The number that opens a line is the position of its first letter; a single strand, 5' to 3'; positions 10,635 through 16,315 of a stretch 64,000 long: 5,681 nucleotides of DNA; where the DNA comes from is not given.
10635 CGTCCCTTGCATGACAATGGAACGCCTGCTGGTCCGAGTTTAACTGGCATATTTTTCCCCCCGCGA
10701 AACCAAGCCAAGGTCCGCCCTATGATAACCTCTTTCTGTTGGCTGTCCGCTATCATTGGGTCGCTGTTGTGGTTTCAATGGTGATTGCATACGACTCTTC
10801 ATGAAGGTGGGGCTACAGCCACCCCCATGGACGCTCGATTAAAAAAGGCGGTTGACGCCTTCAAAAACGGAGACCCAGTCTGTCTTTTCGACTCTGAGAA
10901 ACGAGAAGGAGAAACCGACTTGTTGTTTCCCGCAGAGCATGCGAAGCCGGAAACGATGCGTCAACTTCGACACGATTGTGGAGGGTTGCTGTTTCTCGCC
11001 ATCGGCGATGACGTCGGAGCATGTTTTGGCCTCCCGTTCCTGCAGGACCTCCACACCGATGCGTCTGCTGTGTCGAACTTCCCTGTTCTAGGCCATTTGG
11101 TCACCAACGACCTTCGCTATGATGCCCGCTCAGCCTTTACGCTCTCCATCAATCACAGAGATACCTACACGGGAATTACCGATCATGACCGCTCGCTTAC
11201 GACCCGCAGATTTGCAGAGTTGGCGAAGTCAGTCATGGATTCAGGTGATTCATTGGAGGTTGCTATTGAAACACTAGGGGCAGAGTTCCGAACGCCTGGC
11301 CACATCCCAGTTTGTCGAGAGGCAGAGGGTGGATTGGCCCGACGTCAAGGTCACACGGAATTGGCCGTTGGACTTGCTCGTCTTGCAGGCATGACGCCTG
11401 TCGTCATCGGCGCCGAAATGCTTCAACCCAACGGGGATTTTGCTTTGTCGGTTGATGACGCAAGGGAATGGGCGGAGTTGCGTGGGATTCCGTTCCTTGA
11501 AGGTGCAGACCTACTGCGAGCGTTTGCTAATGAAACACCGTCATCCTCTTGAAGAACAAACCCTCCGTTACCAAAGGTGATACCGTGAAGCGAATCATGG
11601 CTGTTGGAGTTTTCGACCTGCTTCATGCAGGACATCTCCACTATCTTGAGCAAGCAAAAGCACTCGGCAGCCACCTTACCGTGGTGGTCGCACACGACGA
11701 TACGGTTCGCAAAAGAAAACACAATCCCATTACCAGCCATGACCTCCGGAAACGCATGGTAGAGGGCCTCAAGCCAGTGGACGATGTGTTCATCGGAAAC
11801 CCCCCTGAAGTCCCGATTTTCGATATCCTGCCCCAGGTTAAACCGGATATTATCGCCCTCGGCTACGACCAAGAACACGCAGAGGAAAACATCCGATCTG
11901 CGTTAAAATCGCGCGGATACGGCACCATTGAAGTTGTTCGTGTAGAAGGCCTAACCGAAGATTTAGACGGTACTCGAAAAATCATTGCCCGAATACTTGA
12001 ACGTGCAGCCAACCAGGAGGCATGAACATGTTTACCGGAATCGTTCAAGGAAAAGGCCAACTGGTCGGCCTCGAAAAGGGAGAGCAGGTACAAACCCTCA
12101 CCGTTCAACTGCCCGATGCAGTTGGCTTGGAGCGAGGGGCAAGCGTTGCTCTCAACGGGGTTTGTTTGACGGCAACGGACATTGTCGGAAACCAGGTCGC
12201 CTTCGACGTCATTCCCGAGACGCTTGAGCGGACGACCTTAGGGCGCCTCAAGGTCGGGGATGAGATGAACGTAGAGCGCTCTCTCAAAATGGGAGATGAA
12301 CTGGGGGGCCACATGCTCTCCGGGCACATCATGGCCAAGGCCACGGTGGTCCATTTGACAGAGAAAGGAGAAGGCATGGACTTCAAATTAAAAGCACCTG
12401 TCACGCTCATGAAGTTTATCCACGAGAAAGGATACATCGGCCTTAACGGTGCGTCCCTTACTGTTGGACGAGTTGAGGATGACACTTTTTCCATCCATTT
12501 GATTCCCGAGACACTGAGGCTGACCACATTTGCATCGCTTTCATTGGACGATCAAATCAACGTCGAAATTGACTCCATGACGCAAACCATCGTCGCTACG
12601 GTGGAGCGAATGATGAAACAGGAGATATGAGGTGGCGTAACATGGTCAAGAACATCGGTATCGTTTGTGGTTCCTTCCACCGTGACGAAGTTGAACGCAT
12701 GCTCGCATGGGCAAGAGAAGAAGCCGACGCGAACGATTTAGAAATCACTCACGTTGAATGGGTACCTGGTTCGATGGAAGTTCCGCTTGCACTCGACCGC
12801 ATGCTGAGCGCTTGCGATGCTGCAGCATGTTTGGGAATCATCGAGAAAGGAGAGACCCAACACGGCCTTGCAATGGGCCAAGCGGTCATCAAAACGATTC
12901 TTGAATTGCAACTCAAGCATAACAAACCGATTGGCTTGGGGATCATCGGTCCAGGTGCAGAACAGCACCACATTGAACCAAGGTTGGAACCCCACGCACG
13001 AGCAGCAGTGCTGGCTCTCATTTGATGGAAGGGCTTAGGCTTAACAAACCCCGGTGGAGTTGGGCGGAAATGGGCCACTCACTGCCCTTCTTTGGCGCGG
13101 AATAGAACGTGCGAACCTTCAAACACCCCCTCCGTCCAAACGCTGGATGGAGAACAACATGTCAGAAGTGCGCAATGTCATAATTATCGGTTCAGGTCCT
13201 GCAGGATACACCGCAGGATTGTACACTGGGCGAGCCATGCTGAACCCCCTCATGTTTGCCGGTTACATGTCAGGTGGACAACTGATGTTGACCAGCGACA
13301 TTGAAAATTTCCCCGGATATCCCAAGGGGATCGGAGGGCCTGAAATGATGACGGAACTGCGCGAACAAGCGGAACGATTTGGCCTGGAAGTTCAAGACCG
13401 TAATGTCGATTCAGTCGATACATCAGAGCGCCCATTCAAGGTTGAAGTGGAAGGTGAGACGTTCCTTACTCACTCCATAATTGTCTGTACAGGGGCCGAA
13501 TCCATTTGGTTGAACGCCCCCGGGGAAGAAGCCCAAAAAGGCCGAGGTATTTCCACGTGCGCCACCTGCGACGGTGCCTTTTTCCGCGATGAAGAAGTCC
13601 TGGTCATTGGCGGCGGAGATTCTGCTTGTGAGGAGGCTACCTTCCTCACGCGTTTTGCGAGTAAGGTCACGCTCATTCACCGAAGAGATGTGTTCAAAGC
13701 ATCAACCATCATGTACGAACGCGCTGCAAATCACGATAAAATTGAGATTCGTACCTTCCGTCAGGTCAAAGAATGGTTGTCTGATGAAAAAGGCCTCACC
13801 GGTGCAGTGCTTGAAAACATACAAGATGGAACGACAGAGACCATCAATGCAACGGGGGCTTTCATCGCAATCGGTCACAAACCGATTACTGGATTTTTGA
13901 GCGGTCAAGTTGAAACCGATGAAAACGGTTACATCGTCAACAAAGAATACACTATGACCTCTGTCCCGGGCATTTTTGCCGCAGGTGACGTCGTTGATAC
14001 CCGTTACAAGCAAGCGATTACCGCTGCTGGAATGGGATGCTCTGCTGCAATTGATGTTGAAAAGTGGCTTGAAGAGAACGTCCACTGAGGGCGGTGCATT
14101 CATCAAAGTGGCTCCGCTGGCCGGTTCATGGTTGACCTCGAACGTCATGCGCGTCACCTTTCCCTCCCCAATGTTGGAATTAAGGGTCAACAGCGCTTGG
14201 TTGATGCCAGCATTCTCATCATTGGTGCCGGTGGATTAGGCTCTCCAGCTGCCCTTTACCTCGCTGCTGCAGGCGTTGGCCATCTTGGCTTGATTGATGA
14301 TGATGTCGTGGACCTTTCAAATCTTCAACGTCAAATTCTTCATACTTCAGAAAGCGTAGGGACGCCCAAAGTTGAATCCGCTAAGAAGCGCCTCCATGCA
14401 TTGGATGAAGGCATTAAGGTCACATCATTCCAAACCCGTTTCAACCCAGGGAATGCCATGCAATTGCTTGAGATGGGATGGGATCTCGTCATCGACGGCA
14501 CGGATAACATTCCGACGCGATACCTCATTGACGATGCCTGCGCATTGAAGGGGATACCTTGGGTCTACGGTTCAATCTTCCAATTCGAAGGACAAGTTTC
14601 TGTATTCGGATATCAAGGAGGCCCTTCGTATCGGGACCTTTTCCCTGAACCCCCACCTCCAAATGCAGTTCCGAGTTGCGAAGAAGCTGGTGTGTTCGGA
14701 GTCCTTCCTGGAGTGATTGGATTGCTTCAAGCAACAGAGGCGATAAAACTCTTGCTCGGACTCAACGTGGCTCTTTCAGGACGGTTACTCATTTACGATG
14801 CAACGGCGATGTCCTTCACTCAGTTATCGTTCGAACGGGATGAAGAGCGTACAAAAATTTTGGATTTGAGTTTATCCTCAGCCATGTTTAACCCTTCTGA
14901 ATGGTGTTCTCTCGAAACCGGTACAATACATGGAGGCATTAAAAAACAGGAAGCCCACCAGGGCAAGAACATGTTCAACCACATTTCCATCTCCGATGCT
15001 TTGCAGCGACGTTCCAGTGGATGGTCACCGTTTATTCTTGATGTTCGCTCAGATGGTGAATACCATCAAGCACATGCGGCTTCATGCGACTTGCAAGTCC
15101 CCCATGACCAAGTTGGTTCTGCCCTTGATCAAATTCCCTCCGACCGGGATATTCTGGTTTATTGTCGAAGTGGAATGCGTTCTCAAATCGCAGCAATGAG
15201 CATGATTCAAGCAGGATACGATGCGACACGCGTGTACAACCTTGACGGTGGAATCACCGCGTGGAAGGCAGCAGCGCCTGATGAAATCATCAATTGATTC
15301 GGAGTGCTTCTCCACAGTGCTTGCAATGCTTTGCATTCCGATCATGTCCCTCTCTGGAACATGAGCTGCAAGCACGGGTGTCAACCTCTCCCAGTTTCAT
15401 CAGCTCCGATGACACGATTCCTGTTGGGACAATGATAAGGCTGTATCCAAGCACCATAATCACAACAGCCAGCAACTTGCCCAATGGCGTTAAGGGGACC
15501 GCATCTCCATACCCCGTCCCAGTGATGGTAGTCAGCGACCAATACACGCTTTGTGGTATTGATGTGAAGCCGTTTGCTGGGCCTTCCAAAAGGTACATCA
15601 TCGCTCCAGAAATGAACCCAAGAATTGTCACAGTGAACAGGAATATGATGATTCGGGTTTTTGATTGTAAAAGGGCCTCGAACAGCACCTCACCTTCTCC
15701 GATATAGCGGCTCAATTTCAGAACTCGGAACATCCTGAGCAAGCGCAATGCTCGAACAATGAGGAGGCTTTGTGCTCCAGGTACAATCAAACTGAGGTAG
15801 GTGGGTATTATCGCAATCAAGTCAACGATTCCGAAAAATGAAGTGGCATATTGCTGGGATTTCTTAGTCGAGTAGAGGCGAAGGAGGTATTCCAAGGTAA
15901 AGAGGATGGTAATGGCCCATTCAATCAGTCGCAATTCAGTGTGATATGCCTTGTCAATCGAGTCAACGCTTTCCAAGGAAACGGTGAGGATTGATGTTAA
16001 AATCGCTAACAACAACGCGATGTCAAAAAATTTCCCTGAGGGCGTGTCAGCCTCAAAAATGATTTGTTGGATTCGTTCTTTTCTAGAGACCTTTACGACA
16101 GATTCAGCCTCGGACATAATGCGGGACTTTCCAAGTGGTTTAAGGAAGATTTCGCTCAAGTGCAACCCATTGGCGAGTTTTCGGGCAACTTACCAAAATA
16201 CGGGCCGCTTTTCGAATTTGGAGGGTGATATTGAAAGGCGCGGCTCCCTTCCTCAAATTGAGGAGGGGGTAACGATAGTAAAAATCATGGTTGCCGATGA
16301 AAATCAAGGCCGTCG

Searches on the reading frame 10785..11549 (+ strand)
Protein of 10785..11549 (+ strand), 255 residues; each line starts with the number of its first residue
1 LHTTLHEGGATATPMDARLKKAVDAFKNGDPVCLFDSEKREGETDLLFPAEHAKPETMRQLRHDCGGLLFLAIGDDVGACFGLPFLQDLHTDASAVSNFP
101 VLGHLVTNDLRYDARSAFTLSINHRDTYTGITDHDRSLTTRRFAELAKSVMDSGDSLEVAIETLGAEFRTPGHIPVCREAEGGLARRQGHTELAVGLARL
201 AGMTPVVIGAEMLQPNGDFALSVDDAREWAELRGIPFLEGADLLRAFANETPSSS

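Call 28: search_protein_families(library=pfam, proteins=[window:10785-11549:+], max_evalue=0.00001)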
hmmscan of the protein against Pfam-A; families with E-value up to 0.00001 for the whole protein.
window:10785-11549:+ (255 aa): 1 family
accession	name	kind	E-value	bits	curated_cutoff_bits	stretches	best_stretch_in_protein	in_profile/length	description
PF00926.24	DHBP_synthase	-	8.7e-49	166.1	26.4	1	21-245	2-190/191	3,4-dihydroxy-2-butanone 4-phosphate synthase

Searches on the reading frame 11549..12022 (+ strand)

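Call 28: search_protein_families(library=pfam, proteins=[window:11549-12022:+], max_evalue=0.00001)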
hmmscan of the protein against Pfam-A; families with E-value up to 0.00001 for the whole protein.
window:11549-12022:+ (158 aa): 1 family
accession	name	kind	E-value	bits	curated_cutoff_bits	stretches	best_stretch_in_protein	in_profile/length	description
PF01467.32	CTP_transf_like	-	1.3e-17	64.7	21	1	17-123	1-106/133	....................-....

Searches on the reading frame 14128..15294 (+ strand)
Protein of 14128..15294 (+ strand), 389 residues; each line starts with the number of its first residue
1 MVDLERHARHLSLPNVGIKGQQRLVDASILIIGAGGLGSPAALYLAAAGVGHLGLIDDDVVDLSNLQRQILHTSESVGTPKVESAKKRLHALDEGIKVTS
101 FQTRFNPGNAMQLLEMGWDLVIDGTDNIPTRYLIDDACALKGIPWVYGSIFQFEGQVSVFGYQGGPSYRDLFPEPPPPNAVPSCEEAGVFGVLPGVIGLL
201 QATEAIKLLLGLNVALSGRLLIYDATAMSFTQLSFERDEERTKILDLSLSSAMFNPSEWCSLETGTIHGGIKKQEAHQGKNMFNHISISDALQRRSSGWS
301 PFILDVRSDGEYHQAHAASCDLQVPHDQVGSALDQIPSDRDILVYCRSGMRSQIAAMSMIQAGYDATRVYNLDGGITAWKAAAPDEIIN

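Call 28: search_protein_families(library=pfam, proteins=[window:14128-15294:+], max_evalue=0.00001)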
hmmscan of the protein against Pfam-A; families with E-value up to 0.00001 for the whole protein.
window:14128-15294:+ (389 aa): 2 families
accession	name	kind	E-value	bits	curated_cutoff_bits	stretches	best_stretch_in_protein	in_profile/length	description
PF00899.27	ThiF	-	1e-77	261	28.1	1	8-236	2-230/238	ThiF family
PF00581.25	Rhodanese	-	1.1e-13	51.9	22.2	1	292-382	5-102/102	Rhodanese-like domain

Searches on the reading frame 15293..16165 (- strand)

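Call 73: search_protein_families(library=pfam, proteins=[window:15293-16165:-], max_evalue=0.01)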
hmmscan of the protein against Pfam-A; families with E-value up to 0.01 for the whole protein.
window:15293-16165:- (291 aa): 2 families
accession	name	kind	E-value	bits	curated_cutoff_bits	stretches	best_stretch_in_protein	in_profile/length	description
PF00520.37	Ion_trans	-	1.6e-32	113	25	1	45-255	2-233/241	Ion transport protein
PF07885.22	Ion_trans_2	-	3.3e-13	49.8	22.5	1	179-255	2-77/79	Ion channel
